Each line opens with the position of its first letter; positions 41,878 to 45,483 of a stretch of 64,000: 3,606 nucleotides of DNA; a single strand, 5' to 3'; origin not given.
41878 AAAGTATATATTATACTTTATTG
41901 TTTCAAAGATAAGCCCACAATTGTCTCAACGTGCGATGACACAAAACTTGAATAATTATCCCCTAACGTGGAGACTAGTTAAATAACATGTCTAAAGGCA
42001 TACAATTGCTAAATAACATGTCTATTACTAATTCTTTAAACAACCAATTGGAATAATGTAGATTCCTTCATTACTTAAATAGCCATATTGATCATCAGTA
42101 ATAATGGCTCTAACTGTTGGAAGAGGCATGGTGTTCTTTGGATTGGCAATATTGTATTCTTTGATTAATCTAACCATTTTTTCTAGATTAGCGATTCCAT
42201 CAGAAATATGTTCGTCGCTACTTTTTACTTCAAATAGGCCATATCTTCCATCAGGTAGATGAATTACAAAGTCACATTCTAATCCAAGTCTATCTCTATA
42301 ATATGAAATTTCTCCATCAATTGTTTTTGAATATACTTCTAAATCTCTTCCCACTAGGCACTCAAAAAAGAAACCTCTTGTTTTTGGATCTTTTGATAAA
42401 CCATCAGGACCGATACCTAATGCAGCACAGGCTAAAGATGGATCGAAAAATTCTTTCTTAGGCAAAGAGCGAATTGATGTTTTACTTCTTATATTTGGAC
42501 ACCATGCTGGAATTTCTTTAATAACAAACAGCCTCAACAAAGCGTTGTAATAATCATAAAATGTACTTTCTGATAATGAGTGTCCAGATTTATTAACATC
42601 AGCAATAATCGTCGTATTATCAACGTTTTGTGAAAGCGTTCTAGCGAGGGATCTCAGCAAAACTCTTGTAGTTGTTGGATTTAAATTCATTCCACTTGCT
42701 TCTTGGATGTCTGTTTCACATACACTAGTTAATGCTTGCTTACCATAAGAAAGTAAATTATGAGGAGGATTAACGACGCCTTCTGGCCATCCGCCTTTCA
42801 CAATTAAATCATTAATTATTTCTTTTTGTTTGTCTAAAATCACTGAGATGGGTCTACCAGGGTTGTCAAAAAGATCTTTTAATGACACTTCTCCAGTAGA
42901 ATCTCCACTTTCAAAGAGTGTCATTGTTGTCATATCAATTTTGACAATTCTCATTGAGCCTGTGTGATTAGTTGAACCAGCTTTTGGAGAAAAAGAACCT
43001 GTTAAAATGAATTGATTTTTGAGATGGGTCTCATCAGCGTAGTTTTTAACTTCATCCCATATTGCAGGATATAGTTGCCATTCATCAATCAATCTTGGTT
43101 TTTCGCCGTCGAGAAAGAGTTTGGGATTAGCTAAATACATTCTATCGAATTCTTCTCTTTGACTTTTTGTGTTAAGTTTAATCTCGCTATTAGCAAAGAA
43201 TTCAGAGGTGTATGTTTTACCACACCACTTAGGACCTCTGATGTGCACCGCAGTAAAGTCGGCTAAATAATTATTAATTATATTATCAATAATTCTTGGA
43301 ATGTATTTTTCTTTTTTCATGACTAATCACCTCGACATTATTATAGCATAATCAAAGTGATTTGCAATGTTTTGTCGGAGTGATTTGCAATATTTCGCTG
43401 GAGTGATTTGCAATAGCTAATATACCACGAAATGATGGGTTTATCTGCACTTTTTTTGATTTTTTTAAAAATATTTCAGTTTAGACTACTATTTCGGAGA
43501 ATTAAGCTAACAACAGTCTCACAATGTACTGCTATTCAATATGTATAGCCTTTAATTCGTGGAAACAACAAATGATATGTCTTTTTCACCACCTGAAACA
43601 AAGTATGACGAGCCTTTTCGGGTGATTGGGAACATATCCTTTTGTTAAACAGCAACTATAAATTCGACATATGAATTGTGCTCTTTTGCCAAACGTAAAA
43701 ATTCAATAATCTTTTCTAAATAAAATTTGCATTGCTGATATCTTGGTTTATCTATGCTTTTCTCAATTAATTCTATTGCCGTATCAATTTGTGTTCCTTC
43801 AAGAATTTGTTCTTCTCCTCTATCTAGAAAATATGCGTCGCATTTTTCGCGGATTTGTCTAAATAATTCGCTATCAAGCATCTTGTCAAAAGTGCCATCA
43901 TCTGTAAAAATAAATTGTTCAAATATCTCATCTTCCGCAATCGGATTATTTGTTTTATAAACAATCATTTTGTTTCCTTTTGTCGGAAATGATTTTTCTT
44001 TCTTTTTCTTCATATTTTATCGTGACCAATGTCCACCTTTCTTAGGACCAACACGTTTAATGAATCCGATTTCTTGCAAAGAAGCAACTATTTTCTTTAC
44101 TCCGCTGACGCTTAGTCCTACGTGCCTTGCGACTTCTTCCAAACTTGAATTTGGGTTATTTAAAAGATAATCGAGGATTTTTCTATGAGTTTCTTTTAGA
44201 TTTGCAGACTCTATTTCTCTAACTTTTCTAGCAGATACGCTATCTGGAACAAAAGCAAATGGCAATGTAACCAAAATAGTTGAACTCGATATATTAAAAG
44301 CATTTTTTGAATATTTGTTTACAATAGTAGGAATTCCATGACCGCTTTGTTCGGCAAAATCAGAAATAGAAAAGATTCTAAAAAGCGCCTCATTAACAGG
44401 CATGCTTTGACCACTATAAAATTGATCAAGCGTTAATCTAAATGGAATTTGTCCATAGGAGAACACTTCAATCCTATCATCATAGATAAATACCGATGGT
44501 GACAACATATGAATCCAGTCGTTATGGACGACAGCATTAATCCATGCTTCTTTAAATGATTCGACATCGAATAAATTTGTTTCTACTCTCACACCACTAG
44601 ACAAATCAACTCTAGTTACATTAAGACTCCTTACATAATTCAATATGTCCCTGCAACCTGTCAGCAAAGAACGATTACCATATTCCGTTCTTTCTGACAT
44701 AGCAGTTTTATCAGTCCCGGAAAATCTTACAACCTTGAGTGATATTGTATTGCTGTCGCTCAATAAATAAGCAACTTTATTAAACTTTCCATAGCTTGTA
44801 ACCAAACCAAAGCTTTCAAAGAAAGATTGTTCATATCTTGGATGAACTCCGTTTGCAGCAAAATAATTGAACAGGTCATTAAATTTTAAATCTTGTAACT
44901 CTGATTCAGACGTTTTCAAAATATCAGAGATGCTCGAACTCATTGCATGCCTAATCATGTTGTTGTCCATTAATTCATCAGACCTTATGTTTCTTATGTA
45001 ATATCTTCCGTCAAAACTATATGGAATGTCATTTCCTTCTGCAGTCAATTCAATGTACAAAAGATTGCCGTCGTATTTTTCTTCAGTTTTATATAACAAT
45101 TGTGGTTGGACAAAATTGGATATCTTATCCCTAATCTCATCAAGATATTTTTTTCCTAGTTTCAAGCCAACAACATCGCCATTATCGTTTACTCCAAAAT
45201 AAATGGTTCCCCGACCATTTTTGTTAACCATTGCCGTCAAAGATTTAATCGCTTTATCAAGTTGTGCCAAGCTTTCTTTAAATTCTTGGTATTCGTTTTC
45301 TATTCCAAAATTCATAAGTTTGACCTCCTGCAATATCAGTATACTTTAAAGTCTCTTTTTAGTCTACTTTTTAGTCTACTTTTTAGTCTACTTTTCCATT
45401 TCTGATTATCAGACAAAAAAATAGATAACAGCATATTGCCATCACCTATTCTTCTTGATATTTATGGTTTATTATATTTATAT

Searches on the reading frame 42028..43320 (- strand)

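Call 9: search_protein_families(library=padloc, proteins=[window:42028-43320:-], max_evalue=0.01)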
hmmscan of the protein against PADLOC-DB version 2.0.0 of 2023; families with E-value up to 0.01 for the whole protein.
window:42028-43320:- (430 aa): 5 families
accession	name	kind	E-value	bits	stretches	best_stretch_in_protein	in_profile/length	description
PDLC04790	PDC-S01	-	2.8e-46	156.1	1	4-386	9-386/422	-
PDLC04789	PDC-S01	-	3.8e-13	47.2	1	7-280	2-256/375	-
PDLC04787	PDC-S01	-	1.5e-10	38.5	1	5-369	9-359/412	-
PDLC04791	PDC-S01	-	3.2e-10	37.2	1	200-389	192-373/395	-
PDLC04792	PDC-S01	-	0.0072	12.9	0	315-372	336-389/452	-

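Call 43: search_protein_families(library=pfam, proteins=[window:42028-43320:-], max_evalue=0.001)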
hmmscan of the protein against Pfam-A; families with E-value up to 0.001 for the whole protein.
window:42028-43320:- (430 aa): 2 families
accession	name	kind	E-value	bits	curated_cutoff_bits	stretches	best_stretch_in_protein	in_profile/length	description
PF13635.12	DUF4143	-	5.8e-27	94.8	28.1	1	204-368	3-160/160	Domain of unknown function (DUF4143)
PF13173.12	AAA_14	-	1.3e-09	38.6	27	1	23-137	3-127/129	AAA domain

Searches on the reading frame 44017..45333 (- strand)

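Call 9: search_protein_families(library=padloc, proteins=[window:44017-45333:-], max_evalue=0.01)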
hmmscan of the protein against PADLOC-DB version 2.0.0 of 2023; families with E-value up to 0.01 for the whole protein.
window:44017-45333:- (438 aa): 13 families
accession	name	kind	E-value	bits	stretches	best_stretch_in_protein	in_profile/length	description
PDLC01434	CasR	-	2.1e-05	22.4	1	376-431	123-176/191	"CAS-I,CAS-II,CAS-III,CAS-IV,CAS-V,CAS-VI; associated_signaling"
PDLC01848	CARF3--CARF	-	3.7e-05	21.5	1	371-427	128-181/197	-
PDLC01850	CARF3--CARF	-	4.9e-05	21.3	1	377-431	141-195/209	-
PDLC01268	CasR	-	7.6e-05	20.7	1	374-429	117-169/179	"CAS-I,CAS-II,CAS-III,CAS-IV,CAS-V,CAS-VI; associated_signaling"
PDLC01044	Csa3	-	0.00034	18.5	1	375-425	130-179/194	Type I-A associated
PDLC01849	CARF3--CARF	-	0.00069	17.4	1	376-427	133-183/197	-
PDLC03963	SoFic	-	0.002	15.6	1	370-428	284-340/361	-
PDLC01852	CARF3--CARF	-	0.0024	15.8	1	357-426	120-188/208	-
PDLC01438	Csa3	-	0.0025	15.9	1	367-428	134-192/305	"CAS-I,CAS-II,CAS-III,CAS-IV,CAS-V,CAS-VI; associated_signaling"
PDLC01866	CARF3--CARF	-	0.0026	15.7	1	377-427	135-185/207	-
PDLC01858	CARF3--CARF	-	0.004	15.1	1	369-428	132-190/204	-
PDLC01870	CARF3--CARF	-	0.0042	14.9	1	376-428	131-184/228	-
PDLC01857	CARF3--CARF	-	0.0042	14.7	1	393-431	141-179/201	-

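Call 43: search_protein_families(library=pfam, proteins=[window:44017-45333:-], max_evalue=0.001)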
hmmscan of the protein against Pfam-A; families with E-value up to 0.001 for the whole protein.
window:44017-45333:- (438 aa): 8 families
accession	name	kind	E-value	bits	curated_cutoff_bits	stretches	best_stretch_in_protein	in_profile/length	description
PF04326.19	SLFN_AlbA_2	-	9.1e-18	65.3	25.3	1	12-122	1-117/118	Schlafen, AlbA_2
PF13749.12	HATPase_c_4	-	7.1e-13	48.8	26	1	280-344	5-71/89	Putative ATP-dependent DNA helicase recG C-terminal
PF13412.12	HTH_24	-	8e-11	41.8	21.9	1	380-426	2-48/48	Winged helix-turn-helix DNA-binding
PF09339.16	HTH_IclR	-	6.2e-05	23.1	22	1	386-428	8-51/52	IclR helix-turn-helix domain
PF01978.25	TrmB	-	0.00012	22.2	25.6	1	378-428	5-55/68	Sugar-specific transcriptional regulator TrmB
PF25212.1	HVO_A0114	-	0.00014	22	27.6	1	378-428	19-69/84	HVO_A0114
PF13404.12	HTH_AsnC-type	-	0.00022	21.4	27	1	382-413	4-35/42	AsnC-type helix-turn-helix domain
PF12802.13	MarR_2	-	0.00057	20.4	27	1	382-429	6-54/61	MarR family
